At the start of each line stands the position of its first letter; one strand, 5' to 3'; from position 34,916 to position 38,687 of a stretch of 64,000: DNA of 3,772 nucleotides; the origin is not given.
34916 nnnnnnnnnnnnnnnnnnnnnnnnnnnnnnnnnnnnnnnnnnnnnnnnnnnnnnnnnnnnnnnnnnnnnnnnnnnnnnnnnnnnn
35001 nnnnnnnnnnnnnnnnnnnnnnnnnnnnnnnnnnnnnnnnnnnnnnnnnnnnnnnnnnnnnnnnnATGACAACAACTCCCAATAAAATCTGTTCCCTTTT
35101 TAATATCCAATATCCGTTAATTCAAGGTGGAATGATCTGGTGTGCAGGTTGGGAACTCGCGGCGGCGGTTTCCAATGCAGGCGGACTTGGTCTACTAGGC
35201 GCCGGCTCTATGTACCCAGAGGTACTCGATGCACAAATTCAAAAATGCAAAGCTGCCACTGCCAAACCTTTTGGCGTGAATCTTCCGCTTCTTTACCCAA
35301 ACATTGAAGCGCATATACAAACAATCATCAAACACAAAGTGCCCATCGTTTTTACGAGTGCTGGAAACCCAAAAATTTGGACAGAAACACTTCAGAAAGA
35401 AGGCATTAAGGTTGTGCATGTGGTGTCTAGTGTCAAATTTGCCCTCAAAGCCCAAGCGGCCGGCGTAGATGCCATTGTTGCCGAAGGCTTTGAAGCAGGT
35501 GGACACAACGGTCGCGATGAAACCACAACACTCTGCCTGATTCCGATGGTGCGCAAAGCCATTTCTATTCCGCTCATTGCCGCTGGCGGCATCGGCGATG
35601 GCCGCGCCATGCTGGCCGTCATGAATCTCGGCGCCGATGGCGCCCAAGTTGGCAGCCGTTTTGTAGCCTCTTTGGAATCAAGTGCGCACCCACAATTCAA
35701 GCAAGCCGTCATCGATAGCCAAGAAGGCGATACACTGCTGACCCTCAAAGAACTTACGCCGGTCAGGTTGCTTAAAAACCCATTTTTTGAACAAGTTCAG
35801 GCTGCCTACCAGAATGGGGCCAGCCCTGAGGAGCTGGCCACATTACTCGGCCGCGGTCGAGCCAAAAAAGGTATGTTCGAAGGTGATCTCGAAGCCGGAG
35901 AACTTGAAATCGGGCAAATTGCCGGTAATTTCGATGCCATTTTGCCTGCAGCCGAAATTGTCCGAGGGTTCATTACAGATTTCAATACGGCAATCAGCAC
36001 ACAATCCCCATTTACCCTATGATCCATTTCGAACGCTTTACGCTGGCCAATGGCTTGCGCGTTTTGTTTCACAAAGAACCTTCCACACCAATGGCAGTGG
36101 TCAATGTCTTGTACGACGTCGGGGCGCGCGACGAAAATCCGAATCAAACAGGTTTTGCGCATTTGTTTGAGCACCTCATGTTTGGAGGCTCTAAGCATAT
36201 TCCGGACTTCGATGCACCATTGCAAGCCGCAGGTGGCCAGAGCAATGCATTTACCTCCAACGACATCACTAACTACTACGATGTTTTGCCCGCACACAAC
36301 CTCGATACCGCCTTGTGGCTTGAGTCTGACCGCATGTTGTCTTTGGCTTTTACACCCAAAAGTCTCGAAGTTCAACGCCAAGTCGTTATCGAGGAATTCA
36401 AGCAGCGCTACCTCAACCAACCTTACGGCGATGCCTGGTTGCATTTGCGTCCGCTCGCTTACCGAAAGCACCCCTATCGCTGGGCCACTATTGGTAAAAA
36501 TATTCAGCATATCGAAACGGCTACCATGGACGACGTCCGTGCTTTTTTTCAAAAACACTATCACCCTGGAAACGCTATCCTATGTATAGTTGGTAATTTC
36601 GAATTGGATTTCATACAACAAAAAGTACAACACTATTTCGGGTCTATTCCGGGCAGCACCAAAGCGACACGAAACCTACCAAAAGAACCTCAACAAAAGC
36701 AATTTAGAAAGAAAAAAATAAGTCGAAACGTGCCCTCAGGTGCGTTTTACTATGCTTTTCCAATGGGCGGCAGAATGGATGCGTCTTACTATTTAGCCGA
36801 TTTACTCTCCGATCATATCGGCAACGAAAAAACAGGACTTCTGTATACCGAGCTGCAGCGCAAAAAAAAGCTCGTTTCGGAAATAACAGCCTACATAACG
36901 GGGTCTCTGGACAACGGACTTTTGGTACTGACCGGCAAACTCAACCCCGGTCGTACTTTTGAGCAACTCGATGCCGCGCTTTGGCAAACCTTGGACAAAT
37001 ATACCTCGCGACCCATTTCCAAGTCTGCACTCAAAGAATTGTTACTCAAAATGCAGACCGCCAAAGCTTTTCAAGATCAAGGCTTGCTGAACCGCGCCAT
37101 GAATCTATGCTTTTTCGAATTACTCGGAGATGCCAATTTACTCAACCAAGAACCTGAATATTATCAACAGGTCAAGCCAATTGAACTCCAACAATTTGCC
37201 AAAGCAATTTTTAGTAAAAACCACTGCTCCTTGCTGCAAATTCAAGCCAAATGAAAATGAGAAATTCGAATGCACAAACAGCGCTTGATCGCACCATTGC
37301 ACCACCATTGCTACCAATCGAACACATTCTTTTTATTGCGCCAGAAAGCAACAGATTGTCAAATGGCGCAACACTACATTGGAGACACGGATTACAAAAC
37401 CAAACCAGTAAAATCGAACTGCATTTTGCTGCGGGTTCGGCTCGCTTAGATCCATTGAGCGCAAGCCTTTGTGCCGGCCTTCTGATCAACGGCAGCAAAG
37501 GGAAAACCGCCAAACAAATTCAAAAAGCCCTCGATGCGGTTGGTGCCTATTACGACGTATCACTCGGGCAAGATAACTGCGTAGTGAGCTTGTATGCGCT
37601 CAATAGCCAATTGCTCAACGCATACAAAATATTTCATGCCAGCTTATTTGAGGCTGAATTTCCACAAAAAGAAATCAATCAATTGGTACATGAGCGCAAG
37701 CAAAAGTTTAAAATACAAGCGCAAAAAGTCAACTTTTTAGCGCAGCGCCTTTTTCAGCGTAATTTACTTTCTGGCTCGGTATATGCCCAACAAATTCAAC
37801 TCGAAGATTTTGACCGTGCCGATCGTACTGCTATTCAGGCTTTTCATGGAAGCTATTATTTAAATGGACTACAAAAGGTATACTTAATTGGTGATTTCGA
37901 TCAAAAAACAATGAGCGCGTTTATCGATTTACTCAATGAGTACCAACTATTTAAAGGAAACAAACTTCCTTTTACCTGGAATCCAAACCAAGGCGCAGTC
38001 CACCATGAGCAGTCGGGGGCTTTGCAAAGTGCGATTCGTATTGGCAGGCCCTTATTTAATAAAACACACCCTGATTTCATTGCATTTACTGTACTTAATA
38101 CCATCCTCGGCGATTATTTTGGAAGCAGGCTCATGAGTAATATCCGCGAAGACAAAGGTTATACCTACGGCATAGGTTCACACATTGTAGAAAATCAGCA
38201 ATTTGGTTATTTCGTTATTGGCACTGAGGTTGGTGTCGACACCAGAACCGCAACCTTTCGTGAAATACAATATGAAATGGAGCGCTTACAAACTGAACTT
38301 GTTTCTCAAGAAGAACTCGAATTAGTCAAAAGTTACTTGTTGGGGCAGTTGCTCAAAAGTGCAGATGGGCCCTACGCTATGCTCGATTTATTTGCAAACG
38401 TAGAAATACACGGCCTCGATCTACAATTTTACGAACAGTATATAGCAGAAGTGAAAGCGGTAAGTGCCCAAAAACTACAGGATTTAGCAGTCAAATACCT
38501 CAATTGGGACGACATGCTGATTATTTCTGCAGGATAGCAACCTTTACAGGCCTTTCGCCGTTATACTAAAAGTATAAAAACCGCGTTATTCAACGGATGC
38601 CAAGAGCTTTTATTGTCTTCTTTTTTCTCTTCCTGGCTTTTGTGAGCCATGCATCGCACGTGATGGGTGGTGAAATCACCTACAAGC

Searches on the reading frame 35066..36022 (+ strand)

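Call 34: search_protein_families(library=pfam, proteins=[window:35066-36022:+], max_evalue=0.001)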
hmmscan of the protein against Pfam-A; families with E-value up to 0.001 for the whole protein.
window:35066-36022:+ (318 aa): 5 families
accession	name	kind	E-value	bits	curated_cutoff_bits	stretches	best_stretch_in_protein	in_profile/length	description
PF03060.21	NMO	-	2.9e-62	211.4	28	2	82-302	104-328/331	Nitronate monooxygenase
PF00478.31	IMPDH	-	1.2e-05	24.9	25.6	1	7-196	26-173/345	IMP dehydrogenase / GMP reductase domain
PF05690.20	ThiG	-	1.3e-05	25.1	23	1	106-197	116-205/247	Thiazole biosynthesis protein ThiG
PF01070.24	FMN_dh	-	0.00016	21.2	24.9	1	119-204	225-310/350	FMN-dependent dehydrogenase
PF00977.27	His_biosynth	-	0.00081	19.3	23.6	0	113-199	139-222/228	Histidine biosynthesis protein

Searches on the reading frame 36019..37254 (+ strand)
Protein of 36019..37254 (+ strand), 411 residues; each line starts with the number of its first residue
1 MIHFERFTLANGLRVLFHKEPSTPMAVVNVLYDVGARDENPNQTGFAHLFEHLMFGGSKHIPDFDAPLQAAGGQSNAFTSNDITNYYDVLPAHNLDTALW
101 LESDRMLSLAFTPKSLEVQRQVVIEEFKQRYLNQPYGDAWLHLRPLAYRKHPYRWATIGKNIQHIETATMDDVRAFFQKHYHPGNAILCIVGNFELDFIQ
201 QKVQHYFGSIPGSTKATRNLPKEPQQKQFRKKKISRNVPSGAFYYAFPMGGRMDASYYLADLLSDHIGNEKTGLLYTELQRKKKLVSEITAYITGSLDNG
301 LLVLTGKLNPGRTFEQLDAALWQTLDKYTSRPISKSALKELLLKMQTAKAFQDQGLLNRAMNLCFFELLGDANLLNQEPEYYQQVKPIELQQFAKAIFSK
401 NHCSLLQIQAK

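Call 34: search_protein_families(library=pfam, proteins=[window:36019-37254:+], max_evalue=0.001)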
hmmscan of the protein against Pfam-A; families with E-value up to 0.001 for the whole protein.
window:36019-37254:+ (411 aa): 2 families
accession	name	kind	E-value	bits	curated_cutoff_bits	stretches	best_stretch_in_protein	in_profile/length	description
PF05193.26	Peptidase_M16_C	-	7.5e-30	104.6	23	1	168-341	2-177/181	Peptidase M16 inactive domain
PF00675.25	Peptidase_M16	-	3.1e-20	73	22.3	1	14-129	1-118/149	Insulinase (Peptidase family M16)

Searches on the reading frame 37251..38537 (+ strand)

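Call 34: search_protein_families(library=pfam, proteins=[window:37251-38537:+], max_evalue=0.001)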
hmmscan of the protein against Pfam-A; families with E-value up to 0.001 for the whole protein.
window:37251-38537:+ (428 aa): 2 families
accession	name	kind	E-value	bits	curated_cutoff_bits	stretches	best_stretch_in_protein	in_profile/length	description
PF05193.26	Peptidase_M16_C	-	9.9e-22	78.1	23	1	191-361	3-179/181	Peptidase M16 inactive domain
PF00675.25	Peptidase_M16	-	4.6e-05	23.8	22.3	1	49-156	9-122/149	Insulinase (Peptidase family M16)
